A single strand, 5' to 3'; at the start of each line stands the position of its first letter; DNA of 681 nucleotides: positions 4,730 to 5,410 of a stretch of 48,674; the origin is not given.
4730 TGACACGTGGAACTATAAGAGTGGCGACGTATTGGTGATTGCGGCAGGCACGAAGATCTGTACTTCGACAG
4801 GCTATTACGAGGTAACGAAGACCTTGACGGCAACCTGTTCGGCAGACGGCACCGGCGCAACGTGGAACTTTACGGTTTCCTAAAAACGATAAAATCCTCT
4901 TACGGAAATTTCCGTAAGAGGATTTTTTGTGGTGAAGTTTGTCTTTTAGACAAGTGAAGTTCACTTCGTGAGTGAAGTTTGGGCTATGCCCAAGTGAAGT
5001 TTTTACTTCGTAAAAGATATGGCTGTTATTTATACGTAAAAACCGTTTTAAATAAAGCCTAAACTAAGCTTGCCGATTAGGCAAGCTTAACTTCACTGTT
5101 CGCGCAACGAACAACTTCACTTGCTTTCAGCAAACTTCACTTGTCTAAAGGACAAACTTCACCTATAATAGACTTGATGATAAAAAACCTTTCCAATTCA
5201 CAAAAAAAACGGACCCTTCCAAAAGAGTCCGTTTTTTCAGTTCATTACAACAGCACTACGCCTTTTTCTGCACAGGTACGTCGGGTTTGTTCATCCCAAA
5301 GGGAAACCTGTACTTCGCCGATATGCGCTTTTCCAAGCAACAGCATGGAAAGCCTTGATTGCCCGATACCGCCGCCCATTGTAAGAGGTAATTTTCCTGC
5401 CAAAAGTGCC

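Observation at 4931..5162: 232-bp intergenic element with 4+4 inverted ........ sites at about two-helical-turn spacing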

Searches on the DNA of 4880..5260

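Call 17: search_rna_families(source=window, start=4880, end=5260, threshold=evalue, max_evalue=10)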
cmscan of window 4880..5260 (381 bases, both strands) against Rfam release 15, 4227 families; matches with E-value up to 10: 45.
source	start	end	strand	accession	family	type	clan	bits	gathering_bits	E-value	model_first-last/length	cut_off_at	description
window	4930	5005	+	RF01706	Gut-1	Gene; sRNA;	-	41.1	50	7.3e-07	1-77/77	no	Gut-1 RNA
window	4888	5040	-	RF01470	rli38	Gene; sRNA;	-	33.8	49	0.0044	1-150/150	no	Listeria sRNA rli38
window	4933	5159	-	RF04127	MIR8007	Gene; miRNA;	-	31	195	0.00038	1-226/226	no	MIR8007 microRNA precursor family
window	5109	5180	-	RF01706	Gut-1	Gene; sRNA;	-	30.9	50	0.00028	1-77/77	no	Gut-1 RNA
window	4891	4964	-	RF02844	RefA9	Gene; antisense;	-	27.2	49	0.033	1-64/64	no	Enterococcus sRNA A9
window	5198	5260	-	RF02074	STnc240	Gene; sRNA;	-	24.8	55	0.16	12-77/77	5'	Enterobacterial sRNA STnc240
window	4887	4940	+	RF02433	SpF36_sRNA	Gene; sRNA;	-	24.3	48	0.29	1-51/51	no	Streptococcus sRNA SpF36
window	4880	4933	+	RF04312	trpB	Cis-reg;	-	24.2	59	0.31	55-107/107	5'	trpB ncRNA motif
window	4928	5167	+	RF04174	MIR4208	Gene; miRNA;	-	22.9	140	0.3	1-191/191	no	MIR4208 microRNA precursor family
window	4991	5089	+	RF02730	JA02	Gene; sRNA;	-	22.7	49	0.7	1-116/116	no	Aggregatibacter sRNA JA02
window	5169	5243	+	RF02074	STnc240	Gene; sRNA;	-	22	55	0.62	1-77/77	no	Enterobacterial sRNA STnc240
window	5156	5242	+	RF02075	STnc230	Gene; sRNA;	-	21.1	50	0.94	1-83/83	no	Enterobacterial sRNA STnc230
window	4880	4928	+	RF02580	tsr31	Gene; sRNA;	-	20.8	50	0.49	20-70/70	5'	S. aureus tsr31 small RNA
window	4889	4928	-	RF03722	MIR4378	Gene; miRNA;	-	19.9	90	0.39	1-91/91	no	MIR4378 microRNA precursor family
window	5202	5237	-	RF03751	mir-7445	Gene; miRNA;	-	19.6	79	0.82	1-60/60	no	mir-7445 microRNA precursor family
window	4884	4930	+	RF03751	mir-7445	Gene; miRNA;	-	16.3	79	5.6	1-60/60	no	mir-7445 microRNA precursor family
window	4886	4930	+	RF03616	MIR1888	Gene; miRNA;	-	14.2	72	9.4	1-101/101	no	MIR1888 microRNA precursor family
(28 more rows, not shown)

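Call 19: search_rna_families(source=window, start=4900, end=5200, threshold=evalue, max_evalue=0.001, show_alignments=3)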
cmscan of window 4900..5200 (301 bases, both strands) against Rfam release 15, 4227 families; matches with E-value up to 0.001: 3.
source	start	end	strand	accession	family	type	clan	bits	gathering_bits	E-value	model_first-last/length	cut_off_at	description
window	4930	5005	+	RF01706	Gut-1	Gene; sRNA;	-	41.1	50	5.8e-07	1-77/77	no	Gut-1 RNA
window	4933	5159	-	RF04127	MIR8007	Gene; miRNA;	-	31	195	0.0003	1-226/226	no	MIR8007 microRNA precursor family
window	5109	5180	-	RF01706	Gut-1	Gene; sRNA;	-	30.9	50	0.00022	1-77/77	no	Gut-1 RNA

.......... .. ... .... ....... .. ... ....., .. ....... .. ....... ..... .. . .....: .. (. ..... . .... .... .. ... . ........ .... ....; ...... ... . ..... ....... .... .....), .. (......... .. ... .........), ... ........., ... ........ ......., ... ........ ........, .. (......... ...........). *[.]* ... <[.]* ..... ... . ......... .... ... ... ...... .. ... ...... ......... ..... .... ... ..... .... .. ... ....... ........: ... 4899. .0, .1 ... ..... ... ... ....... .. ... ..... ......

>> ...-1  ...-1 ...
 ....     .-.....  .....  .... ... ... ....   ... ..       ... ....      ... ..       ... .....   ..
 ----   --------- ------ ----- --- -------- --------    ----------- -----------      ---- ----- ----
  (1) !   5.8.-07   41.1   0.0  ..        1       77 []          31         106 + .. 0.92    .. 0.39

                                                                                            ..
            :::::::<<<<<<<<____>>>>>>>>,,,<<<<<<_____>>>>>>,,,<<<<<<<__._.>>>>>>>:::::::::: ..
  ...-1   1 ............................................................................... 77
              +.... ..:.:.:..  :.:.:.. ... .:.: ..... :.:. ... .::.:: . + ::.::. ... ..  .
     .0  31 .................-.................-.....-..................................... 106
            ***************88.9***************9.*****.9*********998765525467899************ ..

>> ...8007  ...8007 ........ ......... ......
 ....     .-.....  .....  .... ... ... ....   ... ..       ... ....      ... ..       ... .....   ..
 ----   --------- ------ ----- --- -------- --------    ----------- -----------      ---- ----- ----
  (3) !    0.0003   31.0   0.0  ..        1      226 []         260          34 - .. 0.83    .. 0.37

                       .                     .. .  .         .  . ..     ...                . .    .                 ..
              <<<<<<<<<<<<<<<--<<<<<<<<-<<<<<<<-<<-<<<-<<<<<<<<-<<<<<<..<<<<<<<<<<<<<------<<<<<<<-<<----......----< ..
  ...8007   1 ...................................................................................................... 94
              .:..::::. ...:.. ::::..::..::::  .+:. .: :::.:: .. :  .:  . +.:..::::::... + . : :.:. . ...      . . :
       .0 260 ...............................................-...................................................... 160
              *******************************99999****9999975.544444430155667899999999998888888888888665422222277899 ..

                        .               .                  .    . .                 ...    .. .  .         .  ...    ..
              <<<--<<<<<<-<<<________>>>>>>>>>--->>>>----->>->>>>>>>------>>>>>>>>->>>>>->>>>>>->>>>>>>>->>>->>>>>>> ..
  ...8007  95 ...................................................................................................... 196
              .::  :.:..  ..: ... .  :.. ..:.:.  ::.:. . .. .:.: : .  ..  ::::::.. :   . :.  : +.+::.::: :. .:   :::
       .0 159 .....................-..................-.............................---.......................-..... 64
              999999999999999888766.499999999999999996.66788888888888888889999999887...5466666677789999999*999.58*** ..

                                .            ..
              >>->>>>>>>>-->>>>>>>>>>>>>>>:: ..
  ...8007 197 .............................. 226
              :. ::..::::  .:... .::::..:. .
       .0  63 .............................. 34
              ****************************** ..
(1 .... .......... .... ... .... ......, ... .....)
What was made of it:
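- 4931..5002 (+): Copy A, left arm. (G)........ sites lie at 4932, 4954, 4972 and 4994, separated by three hairpins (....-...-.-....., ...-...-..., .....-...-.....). Rfam Gut-1 match at 4930-5005 (+): 41.1 bits, E 6e-7, threshold 50 (calls 17, 19).
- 5089..5163 (-): Copy A, right arm. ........(C) sites lie at 5089, 5113, 5133 and 5155, separated by three hairpins. Read on the minus strand it is again a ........-hairpin array. Rfam Gut-1 match at 5109-5180 (-): 30.9 bits (calls 17, 19).
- On Gut-1 RNA motif (RF01706): Alignment to the model (call 19).
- Rfam types Gut-1 as an sRNA gene (call 19).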
